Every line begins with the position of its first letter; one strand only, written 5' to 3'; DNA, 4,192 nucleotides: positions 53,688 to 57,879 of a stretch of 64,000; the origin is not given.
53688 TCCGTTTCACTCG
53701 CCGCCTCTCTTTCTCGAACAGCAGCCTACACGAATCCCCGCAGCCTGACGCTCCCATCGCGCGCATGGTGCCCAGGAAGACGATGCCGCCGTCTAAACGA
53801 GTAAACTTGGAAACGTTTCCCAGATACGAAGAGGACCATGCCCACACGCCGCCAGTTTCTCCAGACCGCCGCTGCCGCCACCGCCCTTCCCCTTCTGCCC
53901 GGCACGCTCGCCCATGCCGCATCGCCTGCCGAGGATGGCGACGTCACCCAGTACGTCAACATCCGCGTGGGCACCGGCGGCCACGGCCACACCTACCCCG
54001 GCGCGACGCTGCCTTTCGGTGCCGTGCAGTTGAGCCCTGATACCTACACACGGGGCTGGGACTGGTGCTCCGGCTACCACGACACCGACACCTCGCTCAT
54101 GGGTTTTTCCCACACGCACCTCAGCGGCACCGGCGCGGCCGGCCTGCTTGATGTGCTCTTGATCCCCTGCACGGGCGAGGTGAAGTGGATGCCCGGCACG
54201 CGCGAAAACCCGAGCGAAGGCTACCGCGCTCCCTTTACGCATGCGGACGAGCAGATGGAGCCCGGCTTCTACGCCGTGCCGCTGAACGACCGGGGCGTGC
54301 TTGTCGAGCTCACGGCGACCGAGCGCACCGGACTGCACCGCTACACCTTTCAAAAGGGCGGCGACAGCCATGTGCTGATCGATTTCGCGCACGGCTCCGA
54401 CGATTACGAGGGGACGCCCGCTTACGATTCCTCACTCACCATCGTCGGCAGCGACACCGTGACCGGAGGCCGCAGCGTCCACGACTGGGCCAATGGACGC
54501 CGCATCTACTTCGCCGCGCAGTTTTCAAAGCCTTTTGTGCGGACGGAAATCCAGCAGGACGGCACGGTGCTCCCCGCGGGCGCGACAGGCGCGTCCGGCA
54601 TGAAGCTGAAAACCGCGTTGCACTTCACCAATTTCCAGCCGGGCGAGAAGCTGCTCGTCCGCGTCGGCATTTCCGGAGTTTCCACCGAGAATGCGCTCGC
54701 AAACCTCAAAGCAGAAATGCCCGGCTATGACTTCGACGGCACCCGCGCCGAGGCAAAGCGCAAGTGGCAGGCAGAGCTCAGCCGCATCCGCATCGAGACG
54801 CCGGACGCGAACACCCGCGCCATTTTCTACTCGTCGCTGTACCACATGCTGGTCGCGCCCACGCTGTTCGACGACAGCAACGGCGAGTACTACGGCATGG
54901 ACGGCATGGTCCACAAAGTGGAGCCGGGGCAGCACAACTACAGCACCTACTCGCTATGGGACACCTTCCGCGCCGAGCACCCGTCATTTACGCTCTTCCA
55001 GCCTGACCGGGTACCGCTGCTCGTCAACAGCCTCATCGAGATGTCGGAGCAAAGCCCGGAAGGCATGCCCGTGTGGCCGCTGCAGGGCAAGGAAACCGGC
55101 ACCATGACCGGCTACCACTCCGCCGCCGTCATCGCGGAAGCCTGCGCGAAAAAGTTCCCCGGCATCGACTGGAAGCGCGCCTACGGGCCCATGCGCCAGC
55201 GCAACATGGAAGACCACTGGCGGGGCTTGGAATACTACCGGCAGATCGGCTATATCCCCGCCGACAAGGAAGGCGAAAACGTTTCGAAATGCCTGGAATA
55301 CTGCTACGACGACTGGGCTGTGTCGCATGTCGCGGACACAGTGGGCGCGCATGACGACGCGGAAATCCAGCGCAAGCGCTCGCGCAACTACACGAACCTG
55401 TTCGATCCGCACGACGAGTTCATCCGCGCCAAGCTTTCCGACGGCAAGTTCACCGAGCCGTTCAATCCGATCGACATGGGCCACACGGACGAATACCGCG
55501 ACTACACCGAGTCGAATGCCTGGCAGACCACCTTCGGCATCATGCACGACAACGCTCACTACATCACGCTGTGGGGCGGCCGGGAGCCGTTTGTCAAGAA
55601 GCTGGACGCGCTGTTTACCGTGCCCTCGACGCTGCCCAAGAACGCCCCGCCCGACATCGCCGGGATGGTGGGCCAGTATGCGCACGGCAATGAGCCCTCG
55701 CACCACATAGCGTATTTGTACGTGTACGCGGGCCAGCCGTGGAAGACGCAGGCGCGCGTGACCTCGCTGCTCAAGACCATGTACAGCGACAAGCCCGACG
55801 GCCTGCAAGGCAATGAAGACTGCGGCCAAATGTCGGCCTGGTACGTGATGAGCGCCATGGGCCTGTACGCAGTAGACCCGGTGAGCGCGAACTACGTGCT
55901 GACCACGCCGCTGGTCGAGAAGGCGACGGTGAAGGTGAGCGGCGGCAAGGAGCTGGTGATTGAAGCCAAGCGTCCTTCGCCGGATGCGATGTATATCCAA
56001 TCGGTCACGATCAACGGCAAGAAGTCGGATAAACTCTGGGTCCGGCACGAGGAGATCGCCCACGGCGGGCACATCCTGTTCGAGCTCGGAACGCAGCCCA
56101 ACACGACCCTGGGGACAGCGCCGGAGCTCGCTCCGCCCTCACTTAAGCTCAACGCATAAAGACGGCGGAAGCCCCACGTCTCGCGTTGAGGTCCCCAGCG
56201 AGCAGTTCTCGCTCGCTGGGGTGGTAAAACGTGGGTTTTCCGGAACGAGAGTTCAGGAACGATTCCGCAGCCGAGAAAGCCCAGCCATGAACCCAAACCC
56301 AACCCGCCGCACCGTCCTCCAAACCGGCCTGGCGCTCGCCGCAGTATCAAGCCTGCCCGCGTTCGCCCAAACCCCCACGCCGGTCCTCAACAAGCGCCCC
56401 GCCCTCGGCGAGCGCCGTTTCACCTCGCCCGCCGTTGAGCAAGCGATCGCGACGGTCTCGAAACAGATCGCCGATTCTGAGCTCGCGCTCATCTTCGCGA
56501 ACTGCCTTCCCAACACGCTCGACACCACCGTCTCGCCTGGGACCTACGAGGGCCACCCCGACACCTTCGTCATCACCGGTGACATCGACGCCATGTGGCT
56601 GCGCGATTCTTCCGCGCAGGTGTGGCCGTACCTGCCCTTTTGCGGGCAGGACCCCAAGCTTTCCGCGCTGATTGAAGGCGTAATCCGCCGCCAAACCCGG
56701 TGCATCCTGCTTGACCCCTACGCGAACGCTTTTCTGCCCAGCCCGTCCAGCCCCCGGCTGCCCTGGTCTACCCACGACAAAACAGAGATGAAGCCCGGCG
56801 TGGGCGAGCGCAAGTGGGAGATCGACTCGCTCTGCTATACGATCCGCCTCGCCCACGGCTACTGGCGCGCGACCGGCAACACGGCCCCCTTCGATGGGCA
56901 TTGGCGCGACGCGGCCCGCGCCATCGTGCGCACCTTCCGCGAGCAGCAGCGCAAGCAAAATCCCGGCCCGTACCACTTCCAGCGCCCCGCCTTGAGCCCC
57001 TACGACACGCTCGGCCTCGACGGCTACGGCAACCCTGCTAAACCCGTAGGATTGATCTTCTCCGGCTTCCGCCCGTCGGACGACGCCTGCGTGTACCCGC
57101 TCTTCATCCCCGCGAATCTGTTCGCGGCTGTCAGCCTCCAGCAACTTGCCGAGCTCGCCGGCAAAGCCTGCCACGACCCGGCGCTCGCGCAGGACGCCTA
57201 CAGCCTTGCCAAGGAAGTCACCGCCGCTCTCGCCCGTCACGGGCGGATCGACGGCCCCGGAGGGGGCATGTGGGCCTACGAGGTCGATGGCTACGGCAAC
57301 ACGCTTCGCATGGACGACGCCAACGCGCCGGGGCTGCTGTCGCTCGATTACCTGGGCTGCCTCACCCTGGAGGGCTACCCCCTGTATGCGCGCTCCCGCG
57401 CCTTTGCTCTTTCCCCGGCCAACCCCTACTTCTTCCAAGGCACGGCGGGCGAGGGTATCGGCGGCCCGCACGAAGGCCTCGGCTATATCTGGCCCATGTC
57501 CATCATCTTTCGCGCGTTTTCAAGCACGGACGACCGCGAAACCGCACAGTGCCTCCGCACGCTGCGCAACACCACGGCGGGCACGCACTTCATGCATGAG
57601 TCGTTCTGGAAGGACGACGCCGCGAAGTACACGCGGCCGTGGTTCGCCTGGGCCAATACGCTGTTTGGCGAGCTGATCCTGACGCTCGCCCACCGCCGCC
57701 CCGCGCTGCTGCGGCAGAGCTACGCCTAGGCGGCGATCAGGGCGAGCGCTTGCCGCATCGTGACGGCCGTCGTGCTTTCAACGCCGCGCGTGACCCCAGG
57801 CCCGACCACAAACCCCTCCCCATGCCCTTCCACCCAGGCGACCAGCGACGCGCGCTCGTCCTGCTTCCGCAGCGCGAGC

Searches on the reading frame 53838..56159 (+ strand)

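Call 56: search_protein_families(library=pfam, proteins=[window:53838-56159:+], max_evalue=0.00001)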
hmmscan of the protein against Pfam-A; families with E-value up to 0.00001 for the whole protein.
window:53838-56159:+ (773 aa): 2 families
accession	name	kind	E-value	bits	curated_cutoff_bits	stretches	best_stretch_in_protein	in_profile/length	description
PF07971.18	Glyco_hydro_92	-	1.1e-166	555.8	24.6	1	285-751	1-463/464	Glycosyl hydrolase family 92 catalytic domain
PF17678.7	Glyco_hydro_92N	-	3.9e-75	253.2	34.5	1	39-279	1-236/236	Glycosyl hydrolase family 92 N-terminal domain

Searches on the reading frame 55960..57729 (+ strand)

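Call 56: search_protein_families(library=pfam, proteins=[window:55960-57729:+], max_evalue=0.00001)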
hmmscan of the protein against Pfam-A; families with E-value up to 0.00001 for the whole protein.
window:55960-57729:+ (589 aa): 1 family
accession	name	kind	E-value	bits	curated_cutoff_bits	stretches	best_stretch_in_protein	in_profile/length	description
PF06824.17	Glyco_hydro_125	-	3.3e-153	510.9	23.4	1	172-574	1-414/414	Metal-independent alpha-mannosidase (GH125)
